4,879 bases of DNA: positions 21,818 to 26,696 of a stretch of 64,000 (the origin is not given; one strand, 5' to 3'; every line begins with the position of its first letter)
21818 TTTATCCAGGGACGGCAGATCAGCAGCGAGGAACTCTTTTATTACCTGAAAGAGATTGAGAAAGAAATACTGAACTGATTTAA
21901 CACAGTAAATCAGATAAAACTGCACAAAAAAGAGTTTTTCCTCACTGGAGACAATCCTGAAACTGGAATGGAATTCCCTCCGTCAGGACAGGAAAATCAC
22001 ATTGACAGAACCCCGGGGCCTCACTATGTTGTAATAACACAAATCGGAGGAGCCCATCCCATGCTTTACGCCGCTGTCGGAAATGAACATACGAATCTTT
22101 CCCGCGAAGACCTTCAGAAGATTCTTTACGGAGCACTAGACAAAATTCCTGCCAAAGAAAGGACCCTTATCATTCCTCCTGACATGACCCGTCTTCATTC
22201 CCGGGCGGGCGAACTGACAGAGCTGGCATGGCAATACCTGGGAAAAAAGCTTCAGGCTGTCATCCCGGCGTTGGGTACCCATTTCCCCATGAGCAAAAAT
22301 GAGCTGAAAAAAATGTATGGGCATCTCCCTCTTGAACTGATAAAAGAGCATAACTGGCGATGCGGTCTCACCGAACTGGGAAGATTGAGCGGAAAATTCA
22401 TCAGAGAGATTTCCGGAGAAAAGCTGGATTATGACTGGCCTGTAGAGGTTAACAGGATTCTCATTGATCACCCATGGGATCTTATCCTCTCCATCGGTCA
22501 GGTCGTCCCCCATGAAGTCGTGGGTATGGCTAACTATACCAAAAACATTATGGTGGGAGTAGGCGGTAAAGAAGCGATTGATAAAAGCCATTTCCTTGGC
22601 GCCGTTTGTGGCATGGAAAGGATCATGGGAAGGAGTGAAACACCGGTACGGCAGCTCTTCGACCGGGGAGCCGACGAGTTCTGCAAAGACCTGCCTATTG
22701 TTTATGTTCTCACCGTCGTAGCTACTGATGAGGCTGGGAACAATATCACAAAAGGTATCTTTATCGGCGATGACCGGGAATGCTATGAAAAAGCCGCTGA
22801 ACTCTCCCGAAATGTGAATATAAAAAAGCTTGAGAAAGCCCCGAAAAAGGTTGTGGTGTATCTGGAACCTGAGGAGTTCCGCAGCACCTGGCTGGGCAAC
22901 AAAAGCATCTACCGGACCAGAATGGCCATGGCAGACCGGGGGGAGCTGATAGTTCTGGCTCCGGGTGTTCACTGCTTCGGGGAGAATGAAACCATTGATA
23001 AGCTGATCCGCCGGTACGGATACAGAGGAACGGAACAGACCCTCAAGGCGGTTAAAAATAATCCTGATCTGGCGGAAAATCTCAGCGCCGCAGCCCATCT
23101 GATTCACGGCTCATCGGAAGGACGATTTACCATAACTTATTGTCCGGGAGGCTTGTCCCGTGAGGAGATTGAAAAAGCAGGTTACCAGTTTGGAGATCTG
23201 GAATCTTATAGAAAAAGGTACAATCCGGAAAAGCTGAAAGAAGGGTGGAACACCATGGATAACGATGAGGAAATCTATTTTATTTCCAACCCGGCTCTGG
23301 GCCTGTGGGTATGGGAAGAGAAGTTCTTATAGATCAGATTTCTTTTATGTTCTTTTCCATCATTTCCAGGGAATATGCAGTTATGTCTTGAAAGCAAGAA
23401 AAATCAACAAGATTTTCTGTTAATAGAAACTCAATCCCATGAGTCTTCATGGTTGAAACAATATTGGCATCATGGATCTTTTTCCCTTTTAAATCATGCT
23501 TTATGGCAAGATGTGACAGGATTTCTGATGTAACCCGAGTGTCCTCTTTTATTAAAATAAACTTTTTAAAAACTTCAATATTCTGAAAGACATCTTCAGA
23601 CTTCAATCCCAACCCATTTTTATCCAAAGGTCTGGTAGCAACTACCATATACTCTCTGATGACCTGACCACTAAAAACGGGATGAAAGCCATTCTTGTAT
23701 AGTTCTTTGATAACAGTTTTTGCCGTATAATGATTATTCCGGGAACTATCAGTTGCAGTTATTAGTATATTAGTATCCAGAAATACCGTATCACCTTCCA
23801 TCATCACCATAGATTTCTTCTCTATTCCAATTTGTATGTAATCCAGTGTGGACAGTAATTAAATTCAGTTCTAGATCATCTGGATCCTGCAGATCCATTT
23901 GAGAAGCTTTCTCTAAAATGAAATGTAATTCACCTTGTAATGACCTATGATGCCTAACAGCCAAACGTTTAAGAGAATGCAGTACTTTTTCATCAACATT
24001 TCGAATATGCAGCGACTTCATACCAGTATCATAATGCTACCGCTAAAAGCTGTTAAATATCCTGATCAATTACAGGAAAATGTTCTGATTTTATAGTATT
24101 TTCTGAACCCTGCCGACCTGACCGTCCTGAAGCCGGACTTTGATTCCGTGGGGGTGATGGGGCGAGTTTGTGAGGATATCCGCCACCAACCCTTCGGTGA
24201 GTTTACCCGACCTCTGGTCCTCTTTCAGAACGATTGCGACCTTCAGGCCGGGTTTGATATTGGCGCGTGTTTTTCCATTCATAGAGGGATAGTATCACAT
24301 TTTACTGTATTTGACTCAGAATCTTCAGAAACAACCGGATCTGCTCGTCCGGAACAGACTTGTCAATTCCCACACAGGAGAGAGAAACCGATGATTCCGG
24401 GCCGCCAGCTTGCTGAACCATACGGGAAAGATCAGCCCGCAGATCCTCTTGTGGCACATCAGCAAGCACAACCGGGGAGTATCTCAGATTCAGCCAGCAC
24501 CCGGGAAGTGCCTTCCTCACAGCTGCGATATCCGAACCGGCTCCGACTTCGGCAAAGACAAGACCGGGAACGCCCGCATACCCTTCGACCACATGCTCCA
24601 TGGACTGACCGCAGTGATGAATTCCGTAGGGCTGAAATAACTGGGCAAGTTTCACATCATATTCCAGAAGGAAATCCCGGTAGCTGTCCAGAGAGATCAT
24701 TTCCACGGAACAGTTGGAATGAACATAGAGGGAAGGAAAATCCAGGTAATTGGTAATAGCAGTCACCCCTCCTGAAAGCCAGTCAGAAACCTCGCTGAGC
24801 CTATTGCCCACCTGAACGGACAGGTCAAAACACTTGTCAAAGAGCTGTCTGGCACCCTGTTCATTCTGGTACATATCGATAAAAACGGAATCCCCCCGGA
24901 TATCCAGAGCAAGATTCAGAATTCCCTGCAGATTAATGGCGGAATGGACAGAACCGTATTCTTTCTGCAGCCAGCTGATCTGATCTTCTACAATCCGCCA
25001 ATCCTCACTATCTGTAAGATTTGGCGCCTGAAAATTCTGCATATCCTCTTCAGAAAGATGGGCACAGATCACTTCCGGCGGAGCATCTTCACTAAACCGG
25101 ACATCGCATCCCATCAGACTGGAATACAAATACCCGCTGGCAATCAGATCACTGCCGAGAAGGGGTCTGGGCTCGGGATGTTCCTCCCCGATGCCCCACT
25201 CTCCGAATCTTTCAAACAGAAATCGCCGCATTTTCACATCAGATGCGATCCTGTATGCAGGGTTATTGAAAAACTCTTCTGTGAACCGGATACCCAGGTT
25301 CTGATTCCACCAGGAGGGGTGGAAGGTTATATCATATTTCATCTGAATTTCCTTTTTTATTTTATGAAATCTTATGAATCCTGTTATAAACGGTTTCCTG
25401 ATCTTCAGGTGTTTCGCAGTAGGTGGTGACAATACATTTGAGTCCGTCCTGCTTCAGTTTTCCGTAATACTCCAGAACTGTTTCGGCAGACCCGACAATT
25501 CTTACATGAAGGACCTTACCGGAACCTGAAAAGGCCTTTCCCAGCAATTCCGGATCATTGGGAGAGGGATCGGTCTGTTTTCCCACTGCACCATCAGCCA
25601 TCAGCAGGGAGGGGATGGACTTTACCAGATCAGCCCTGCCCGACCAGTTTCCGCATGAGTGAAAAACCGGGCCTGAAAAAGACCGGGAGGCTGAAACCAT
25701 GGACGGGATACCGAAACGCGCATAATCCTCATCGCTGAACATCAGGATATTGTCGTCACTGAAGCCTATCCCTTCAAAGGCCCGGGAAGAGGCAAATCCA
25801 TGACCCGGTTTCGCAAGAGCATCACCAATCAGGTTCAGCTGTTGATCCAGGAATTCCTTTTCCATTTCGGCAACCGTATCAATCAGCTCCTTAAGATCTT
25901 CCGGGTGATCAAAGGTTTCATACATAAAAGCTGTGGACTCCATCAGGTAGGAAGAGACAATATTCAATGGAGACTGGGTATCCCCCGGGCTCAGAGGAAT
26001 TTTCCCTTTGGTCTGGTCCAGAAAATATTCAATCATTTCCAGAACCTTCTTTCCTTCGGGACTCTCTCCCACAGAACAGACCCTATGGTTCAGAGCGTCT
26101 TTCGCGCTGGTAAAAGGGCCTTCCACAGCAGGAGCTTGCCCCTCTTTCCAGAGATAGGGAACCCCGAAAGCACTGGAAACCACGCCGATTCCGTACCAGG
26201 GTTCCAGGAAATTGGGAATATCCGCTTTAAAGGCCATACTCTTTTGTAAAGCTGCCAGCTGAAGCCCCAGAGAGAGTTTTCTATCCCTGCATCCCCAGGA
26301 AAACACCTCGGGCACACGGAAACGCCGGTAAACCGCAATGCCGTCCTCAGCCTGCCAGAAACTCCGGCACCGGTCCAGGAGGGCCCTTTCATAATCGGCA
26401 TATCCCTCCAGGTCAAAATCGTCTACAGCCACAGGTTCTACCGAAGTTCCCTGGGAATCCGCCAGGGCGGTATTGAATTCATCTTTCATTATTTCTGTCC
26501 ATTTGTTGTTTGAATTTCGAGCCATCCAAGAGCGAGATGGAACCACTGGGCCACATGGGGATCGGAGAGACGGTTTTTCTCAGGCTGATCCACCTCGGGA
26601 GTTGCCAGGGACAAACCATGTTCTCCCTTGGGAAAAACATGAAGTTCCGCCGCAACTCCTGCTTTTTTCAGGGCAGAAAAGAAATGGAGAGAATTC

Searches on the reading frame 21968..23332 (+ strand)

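Call 84: search_protein_families(library=pfam, proteins=[window:21968-23332:+], max_evalue=1e-8)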
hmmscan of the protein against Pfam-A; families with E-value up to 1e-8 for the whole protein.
window:21968-23332:+ (454 aa): 1 family
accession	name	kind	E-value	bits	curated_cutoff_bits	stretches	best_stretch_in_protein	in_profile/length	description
PF09861.14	Lar_N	-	6.9e-11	42.2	23.3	1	61-210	52-194/204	Lactate racemase N-terminal domain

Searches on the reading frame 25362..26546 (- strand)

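Call 84: search_protein_families(library=pfam, proteins=[window:25362-26546:-], max_evalue=1e-8)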
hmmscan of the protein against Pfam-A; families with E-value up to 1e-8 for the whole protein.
window:25362-26546:- (394 aa): 1 family
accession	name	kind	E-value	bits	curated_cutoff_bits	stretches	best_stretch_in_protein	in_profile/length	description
PF01208.23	URO-D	-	1e-09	38.3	23.9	1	119-243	73-201/346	Uroporphyrinogen decarboxylase (URO-D)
